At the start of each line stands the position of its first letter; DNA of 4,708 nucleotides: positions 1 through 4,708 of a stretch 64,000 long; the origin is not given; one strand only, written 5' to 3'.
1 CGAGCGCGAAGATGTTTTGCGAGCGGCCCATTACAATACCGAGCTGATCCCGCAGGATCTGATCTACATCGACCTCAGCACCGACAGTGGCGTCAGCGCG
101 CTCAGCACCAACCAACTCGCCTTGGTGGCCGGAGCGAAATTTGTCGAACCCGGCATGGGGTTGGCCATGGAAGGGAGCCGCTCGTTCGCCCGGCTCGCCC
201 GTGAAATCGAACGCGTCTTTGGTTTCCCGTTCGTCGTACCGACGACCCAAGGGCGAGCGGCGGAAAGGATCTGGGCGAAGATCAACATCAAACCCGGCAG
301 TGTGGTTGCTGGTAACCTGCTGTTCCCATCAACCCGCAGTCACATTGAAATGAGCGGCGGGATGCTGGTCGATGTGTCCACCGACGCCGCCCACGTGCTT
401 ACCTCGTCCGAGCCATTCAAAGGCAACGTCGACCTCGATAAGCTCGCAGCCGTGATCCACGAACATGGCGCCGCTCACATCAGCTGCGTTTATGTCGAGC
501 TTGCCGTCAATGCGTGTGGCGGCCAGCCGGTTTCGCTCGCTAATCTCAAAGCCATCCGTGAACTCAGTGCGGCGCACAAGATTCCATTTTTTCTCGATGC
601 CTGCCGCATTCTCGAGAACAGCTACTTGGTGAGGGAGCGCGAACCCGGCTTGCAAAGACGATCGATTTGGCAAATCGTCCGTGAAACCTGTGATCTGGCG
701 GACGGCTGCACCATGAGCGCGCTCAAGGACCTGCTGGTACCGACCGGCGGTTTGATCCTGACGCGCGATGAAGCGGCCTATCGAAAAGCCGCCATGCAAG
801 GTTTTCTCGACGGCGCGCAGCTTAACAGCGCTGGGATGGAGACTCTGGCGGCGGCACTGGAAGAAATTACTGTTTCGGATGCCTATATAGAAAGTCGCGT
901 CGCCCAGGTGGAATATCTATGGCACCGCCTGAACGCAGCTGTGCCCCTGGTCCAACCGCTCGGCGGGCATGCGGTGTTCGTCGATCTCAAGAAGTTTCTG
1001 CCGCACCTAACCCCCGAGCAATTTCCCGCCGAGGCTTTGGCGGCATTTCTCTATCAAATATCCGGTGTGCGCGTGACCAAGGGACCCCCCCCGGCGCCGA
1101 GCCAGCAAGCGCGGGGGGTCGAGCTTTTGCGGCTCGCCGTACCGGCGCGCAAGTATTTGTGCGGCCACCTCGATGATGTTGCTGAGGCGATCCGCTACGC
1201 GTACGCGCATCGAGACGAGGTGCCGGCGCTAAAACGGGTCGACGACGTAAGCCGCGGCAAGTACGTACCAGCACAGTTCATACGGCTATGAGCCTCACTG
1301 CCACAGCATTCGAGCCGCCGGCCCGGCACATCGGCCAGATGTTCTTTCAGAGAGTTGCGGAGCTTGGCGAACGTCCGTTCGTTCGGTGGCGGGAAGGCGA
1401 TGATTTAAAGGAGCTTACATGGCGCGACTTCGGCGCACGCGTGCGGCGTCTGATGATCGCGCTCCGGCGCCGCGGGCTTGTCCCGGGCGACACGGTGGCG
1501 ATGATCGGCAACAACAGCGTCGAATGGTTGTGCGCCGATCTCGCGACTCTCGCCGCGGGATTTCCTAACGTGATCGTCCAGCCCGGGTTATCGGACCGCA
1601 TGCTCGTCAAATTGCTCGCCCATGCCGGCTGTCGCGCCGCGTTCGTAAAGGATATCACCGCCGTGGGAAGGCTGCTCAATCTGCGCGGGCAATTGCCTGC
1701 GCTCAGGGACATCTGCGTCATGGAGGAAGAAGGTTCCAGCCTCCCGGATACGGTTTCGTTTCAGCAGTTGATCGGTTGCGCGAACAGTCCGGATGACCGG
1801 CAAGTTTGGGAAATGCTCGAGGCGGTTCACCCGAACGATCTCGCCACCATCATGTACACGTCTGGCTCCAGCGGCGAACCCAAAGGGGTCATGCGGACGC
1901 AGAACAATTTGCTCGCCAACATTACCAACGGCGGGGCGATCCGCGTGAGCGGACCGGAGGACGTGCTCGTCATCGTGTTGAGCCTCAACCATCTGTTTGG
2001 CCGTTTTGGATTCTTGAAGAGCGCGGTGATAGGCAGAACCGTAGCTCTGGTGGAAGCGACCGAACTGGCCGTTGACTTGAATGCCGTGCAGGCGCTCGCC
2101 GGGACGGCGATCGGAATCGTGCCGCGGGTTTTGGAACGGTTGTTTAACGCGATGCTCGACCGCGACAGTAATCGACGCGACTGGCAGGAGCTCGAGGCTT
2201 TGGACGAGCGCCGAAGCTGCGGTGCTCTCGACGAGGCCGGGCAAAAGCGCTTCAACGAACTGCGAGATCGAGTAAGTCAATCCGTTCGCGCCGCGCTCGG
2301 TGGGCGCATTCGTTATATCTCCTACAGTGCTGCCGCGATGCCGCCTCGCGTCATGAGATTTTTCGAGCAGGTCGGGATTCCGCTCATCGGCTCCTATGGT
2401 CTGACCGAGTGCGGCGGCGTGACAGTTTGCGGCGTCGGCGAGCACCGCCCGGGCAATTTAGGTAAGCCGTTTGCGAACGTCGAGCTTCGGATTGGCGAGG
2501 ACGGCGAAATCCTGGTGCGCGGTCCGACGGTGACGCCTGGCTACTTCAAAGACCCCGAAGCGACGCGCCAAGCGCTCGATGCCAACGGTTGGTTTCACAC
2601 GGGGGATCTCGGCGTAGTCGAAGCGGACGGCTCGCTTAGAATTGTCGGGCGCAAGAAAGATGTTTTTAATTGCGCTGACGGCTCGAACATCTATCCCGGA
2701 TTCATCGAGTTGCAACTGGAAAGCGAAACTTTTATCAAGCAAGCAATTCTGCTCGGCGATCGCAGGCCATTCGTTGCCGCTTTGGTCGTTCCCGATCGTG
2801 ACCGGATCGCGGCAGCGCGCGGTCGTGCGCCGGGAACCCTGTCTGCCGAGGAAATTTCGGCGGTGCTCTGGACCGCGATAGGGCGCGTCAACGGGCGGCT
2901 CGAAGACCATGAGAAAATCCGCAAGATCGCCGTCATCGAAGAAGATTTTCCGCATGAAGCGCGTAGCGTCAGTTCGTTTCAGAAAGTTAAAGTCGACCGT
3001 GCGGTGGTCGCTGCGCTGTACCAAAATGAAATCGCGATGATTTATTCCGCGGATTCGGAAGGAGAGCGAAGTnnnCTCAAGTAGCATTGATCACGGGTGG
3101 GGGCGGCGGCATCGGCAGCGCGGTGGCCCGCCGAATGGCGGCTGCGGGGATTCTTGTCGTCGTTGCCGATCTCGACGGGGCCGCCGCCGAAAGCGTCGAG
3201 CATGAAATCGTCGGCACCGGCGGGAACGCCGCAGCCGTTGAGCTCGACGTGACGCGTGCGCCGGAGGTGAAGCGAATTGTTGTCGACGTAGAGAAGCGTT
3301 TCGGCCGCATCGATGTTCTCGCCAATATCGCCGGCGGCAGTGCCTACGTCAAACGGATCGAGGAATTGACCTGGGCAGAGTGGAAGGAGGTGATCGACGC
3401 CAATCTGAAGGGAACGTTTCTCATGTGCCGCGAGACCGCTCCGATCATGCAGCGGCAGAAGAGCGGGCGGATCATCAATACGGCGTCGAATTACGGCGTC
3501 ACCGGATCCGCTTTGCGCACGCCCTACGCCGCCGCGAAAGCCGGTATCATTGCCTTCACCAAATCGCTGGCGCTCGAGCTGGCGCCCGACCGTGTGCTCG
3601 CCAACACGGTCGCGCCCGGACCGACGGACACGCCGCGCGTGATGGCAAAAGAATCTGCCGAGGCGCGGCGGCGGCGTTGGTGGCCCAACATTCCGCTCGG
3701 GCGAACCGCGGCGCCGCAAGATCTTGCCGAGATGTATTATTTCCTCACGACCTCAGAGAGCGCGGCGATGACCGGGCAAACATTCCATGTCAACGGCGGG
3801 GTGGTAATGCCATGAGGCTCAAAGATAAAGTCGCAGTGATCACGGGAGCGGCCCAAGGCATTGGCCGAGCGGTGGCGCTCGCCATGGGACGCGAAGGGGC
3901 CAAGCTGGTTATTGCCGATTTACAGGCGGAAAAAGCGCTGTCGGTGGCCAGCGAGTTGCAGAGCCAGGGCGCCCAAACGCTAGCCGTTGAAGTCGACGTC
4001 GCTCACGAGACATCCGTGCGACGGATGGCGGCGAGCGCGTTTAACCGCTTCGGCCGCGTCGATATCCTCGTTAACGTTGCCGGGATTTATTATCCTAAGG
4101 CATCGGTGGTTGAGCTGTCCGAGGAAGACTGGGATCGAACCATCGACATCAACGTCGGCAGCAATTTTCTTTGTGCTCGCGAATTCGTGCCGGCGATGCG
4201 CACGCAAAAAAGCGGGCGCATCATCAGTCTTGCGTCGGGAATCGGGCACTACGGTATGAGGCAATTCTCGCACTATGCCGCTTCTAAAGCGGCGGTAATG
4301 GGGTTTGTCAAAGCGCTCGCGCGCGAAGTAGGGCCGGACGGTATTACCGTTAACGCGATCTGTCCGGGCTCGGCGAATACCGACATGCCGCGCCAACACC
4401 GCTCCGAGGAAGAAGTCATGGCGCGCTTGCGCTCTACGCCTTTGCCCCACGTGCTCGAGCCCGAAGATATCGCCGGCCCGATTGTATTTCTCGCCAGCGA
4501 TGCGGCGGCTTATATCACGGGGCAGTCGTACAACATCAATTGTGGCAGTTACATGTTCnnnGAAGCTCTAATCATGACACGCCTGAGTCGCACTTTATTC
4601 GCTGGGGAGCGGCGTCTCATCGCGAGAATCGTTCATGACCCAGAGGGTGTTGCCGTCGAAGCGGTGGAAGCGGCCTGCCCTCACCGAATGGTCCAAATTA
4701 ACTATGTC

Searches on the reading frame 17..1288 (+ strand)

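Call 49: search_protein_families(library=pfam, proteins=[window:17-1288:+], max_evalue=0.000001)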
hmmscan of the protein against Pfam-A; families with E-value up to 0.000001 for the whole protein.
window:17-1288:+ (424 aa): 1 family
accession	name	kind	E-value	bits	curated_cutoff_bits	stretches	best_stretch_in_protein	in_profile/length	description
PF01212.27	Beta_elim_lyase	-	7e-49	167.1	27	1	19-390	1-287/288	Beta-eliminating lyase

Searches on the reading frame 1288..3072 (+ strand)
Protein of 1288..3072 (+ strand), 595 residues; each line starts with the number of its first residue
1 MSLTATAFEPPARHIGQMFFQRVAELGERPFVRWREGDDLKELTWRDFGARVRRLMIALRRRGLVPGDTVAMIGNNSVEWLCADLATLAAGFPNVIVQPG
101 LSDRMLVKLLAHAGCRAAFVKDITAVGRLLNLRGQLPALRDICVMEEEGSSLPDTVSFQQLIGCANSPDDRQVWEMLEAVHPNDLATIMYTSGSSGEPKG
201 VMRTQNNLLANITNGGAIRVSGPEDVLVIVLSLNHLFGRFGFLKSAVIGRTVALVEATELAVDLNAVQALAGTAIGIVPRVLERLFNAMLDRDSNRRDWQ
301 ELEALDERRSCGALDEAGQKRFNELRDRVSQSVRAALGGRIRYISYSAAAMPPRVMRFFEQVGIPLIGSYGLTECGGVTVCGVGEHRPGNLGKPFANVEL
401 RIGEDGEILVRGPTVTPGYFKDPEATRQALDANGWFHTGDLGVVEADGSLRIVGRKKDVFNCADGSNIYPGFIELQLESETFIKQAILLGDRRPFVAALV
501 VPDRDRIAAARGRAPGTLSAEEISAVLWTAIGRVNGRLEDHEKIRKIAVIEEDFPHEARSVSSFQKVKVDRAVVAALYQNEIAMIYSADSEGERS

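Call 49: search_protein_families(library=pfam, proteins=[window:1288-3072:+], max_evalue=0.000001)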
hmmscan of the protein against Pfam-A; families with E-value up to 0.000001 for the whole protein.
window:1288-3072:+ (595 aa): 2 families
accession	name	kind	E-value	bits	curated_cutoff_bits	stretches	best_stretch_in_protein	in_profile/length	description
PF00501.34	AMP-binding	-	1.2e-64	219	29.9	1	20-420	2-384/384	AMP-binding enzyme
PF23562.2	AMP-binding_C_3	-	7.6e-12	46.1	20.8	1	458-588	2-122/124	AMP-binding enzyme C-terminal domain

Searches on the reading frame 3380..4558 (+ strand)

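Call 49: search_protein_families(library=pfam, proteins=[window:3380-4558:+], max_evalue=0.000001)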
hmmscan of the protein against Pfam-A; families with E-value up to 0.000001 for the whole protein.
window:3380-4558:+ (393 aa): 3 families
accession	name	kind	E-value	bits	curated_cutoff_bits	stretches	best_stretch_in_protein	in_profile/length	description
PF13561.12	adh_short_C2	-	2.6e-63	214.2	27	1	156-389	1-234/236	Enoyl-(Acyl carrier protein) reductase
PF00106.31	adh_short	-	4.7e-61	206.1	26.6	1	150-344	1-194/195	short chain dehydrogenase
PF08659.16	KR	-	4.7e-12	46.6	22.6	1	153-315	4-165/180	KR domain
